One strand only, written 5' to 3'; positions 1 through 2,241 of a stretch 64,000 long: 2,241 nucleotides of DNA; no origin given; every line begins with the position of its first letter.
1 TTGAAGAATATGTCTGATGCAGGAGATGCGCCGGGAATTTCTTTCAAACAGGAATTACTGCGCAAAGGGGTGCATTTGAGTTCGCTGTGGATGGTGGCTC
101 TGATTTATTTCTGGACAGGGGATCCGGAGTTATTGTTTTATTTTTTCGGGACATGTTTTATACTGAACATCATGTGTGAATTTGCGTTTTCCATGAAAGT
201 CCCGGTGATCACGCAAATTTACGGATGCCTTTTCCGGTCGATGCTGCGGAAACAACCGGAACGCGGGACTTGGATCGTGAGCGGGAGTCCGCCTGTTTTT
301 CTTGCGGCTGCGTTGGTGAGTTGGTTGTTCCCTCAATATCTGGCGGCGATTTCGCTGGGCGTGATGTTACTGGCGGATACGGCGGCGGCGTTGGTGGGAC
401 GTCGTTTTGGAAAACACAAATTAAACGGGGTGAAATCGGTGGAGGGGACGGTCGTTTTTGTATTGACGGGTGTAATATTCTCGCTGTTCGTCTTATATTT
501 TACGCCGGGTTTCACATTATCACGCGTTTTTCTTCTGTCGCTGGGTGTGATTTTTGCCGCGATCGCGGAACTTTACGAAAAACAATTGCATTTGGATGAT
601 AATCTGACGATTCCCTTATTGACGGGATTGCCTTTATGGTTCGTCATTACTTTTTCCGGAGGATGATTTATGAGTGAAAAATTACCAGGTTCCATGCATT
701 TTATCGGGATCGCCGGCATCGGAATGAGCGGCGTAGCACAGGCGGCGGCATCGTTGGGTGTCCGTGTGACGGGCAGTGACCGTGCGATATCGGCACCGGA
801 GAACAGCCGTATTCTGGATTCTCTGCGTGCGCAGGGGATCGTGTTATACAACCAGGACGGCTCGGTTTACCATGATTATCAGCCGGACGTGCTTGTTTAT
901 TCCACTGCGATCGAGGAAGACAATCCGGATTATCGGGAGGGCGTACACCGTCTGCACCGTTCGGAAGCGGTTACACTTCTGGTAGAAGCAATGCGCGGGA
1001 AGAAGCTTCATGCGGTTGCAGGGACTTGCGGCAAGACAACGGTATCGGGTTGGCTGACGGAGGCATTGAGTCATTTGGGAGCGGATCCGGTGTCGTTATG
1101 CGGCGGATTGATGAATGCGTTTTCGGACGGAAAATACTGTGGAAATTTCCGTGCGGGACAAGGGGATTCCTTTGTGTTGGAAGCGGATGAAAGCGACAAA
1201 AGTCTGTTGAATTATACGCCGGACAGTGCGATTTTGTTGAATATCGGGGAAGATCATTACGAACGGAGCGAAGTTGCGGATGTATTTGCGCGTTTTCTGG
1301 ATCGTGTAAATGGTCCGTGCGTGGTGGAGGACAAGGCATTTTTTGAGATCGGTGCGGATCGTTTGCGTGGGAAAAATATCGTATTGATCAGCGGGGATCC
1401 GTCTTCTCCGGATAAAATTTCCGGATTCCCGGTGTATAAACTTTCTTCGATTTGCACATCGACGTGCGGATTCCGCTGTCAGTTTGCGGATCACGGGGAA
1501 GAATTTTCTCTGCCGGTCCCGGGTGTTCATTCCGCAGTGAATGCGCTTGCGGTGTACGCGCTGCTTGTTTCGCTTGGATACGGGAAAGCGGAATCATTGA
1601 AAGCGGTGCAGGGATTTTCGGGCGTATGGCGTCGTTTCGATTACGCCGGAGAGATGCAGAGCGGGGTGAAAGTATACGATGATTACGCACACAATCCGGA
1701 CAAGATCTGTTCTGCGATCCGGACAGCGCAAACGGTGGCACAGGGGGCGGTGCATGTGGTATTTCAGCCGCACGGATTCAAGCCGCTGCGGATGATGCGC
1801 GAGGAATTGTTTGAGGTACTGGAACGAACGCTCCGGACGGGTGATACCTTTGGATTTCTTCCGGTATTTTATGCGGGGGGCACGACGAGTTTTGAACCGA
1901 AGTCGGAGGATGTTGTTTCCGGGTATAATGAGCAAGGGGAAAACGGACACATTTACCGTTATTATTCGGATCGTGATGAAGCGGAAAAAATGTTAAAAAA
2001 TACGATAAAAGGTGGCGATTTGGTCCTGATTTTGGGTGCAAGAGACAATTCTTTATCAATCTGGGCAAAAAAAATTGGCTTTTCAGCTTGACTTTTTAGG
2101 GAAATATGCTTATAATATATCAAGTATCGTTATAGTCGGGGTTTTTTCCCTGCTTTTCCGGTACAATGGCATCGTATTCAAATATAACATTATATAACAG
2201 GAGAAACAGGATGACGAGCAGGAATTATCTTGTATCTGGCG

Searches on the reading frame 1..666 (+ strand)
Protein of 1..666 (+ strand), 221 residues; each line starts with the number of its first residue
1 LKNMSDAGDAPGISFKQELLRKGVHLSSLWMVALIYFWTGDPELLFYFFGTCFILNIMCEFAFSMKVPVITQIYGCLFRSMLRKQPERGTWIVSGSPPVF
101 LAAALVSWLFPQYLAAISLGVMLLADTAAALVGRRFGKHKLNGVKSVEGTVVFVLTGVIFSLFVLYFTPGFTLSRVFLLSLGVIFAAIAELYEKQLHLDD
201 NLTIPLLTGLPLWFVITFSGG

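Call 100: search_protein_families(library=pfam, proteins=[window:1-666:+], max_evalue=0.0001)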
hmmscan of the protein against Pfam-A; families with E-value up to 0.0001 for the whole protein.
window:1-666:+ (221 aa): 0 families

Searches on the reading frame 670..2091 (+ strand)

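Call 9: search_protein_families(library=pfam, proteins=[window:670-2091:+], max_evalue=0.001)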
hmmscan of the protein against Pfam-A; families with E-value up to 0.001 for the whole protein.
window:670-2091:+ (473 aa): 3 families
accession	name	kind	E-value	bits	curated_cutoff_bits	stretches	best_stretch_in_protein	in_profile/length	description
PF02875.26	Mur_ligase_C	-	4.3e-14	53.9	28.4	1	321-458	1-127/127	Mur ligase, glutamate ligase domain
PF01225.30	Mur_ligase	-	2.3e-11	44.3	21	1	9-90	2-72/95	Mur ligase family, catalytic domain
PF08245.18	Mur_ligase_M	-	3e-11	44.1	24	1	116-298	1-199/200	Mur ligase middle domain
